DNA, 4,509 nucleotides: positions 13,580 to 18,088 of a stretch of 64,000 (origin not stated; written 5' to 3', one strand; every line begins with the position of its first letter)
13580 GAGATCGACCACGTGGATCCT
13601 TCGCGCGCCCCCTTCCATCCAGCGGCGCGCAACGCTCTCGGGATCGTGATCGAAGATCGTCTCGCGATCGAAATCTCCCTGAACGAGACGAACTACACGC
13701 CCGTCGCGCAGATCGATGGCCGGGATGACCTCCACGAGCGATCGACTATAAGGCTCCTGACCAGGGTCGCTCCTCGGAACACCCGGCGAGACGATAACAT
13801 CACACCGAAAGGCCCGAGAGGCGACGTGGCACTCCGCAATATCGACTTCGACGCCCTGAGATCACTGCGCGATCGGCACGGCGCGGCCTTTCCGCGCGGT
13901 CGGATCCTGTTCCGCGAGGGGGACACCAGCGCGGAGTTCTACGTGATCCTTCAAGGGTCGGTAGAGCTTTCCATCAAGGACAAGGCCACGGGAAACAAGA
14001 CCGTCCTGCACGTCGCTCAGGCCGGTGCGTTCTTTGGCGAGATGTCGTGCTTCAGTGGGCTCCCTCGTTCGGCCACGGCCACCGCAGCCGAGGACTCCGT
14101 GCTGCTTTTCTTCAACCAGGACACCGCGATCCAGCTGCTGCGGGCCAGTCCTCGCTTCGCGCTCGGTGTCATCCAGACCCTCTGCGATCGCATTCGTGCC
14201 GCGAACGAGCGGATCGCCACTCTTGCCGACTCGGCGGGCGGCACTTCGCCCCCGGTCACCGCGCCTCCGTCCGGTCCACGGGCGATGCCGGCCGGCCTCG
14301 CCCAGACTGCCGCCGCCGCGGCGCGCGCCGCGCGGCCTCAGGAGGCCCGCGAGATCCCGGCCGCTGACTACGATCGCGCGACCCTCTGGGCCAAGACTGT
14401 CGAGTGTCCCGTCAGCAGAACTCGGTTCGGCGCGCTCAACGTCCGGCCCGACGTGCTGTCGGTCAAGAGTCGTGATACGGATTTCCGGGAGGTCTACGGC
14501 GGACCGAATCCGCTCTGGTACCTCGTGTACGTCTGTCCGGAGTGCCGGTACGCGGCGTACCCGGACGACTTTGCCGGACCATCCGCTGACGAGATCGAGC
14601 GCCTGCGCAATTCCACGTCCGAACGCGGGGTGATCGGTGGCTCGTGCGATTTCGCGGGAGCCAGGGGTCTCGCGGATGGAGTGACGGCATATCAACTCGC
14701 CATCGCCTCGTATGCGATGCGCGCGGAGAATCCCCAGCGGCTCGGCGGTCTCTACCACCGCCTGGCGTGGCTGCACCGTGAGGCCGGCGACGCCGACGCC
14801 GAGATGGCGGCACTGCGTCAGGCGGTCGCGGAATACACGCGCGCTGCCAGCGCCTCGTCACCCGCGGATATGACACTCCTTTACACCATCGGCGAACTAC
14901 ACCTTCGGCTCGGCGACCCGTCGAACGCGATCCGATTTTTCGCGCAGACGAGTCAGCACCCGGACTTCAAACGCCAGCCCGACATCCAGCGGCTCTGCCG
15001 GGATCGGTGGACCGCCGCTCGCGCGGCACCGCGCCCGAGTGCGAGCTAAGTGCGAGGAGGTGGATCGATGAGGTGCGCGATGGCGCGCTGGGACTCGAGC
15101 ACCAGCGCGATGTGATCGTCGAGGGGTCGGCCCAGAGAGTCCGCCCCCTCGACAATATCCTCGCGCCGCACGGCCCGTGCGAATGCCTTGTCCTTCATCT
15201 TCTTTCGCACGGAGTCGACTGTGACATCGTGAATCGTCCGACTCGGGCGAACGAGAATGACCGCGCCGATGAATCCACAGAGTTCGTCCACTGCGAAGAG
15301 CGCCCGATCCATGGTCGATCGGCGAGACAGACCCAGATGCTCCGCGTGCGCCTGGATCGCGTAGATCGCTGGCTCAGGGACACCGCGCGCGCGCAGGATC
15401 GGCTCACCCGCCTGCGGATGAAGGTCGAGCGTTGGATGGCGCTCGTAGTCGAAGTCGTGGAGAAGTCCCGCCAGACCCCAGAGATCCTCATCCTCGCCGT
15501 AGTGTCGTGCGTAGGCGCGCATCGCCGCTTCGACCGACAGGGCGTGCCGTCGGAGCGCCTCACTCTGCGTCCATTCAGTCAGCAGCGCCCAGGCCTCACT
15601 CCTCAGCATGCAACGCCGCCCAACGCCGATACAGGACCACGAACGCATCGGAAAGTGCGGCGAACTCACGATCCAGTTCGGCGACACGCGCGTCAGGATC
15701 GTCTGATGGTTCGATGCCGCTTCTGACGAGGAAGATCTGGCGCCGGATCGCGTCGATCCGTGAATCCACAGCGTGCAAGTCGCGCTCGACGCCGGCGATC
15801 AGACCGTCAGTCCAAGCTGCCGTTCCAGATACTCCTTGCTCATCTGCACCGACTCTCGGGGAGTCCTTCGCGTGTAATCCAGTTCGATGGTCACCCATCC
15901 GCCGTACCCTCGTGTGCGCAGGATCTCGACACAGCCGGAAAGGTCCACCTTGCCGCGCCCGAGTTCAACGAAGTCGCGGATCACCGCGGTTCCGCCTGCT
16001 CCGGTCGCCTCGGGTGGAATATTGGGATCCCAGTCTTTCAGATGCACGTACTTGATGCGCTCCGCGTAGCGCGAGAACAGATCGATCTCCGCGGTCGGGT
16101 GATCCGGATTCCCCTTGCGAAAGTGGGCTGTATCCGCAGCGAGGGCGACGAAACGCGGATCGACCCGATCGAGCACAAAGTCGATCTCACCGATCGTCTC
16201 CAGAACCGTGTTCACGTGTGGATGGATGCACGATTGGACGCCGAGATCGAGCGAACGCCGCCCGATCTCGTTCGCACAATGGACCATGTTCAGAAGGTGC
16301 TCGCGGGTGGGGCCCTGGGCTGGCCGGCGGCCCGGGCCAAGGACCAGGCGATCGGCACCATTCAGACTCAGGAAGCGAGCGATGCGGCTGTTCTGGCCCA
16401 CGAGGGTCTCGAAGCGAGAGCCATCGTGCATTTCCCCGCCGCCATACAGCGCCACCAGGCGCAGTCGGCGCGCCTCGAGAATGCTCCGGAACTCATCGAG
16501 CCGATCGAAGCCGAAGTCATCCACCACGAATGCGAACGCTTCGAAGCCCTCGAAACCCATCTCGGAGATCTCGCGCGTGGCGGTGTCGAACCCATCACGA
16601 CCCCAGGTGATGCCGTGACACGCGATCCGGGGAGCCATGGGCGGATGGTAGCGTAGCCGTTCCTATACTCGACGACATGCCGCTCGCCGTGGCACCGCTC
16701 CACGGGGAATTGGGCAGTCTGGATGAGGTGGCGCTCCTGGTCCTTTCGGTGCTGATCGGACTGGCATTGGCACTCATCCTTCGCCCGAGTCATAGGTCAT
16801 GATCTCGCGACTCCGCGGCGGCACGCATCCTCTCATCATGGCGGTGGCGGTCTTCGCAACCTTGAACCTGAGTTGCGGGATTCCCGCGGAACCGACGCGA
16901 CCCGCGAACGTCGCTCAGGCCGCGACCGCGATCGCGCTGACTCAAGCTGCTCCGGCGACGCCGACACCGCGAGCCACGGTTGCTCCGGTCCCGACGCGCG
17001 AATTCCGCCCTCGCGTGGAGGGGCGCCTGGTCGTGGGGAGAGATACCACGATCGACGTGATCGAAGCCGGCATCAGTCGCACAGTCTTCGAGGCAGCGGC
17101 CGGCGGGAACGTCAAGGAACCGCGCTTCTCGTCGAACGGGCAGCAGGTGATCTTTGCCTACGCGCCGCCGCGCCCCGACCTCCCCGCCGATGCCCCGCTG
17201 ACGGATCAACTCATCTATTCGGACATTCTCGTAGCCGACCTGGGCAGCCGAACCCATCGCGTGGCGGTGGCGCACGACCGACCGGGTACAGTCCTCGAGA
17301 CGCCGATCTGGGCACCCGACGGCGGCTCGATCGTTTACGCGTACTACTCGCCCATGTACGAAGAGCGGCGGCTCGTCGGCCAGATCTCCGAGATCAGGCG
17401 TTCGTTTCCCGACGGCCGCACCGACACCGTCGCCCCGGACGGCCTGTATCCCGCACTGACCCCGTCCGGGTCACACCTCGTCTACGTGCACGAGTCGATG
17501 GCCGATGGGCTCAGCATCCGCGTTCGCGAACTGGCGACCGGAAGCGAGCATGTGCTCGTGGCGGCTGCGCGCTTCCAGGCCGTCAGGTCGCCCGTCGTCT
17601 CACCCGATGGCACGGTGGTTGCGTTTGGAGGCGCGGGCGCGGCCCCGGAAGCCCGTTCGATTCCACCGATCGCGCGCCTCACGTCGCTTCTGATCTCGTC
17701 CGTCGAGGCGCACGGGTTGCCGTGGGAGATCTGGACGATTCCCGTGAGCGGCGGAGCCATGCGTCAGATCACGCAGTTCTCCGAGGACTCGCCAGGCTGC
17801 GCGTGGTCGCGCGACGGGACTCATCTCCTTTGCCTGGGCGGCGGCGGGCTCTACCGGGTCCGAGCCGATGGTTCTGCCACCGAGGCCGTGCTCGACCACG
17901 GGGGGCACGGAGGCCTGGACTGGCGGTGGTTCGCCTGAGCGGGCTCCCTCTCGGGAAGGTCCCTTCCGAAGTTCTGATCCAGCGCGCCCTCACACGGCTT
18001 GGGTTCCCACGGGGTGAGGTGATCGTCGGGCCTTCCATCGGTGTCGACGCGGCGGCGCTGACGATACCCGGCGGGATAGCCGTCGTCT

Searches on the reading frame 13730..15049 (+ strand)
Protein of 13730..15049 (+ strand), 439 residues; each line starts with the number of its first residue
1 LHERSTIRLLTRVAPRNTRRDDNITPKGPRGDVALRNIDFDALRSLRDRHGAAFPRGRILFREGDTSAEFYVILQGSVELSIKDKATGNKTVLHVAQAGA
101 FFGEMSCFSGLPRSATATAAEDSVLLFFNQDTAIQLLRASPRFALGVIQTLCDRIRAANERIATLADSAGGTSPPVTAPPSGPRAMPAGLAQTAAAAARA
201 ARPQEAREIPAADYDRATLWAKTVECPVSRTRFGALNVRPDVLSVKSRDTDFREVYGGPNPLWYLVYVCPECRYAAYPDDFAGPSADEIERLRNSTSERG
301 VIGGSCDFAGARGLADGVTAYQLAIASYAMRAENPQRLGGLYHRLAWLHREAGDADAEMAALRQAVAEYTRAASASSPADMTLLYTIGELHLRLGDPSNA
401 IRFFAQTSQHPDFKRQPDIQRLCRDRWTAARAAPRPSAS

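Call 66: search_protein_families(library=pfam, proteins=[window:13730-15049:+], max_evalue=0.001)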
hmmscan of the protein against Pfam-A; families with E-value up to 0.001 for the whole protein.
window:13730-15049:+ (439 aa): 5 families
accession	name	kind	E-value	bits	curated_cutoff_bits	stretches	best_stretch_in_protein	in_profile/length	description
PF09986.15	DUF2225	-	9.4e-43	146.9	21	1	220-428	2-212/214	Uncharacterized protein conserved in bacteria (DUF2225)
PF00027.35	cNMP_binding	-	2.4e-21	75.9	27.5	1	54-138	4-87/89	Cyclic nucleotide-binding domain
PF13181.12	TPR_8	-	9e-05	22.8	25.7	0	341-366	3-28/34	Tetratricopeptide repeat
PF13174.12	TPR_6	-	0.0003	21.7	26.3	0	344-369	5-30/33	Tetratricopeptide repeat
PF13428.12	TPR_14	-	0.00048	21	23.5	0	383-412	3-33/44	Tetratricopeptide repeat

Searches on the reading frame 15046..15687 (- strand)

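Call 66: search_protein_families(library=pfam, proteins=[window:15046-15687:-], max_evalue=0.001)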
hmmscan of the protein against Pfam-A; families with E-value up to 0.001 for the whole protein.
window:15046-15687:- (213 aa): 1 family
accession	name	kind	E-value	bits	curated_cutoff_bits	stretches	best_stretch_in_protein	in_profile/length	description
PF01966.28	HD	-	3.7e-08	34.1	22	1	47-119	3-90/116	HD domain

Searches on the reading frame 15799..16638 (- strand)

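Call 66: search_protein_families(library=pfam, proteins=[window:15799-16638:-], max_evalue=0.001)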
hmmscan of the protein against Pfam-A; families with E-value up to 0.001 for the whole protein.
window:15799-16638:- (279 aa): 1 family
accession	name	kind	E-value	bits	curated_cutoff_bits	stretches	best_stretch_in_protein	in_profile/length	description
PF01261.30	AP_endonuc_2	-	3e-23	83.2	31.1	1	23-269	3-244/249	Xylose isomerase-like TIM barrel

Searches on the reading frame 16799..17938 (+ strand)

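Call 66: search_protein_families(library=pfam, proteins=[window:16799-17938:+], max_evalue=0.001)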
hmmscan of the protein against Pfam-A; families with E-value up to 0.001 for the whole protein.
window:16799-17938:+ (379 aa): 1 family
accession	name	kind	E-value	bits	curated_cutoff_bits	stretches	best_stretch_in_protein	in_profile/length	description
PF07676.18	PD40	-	4e-08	33.4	20.9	0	168-183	13-28/38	WD40-like Beta Propeller Repeat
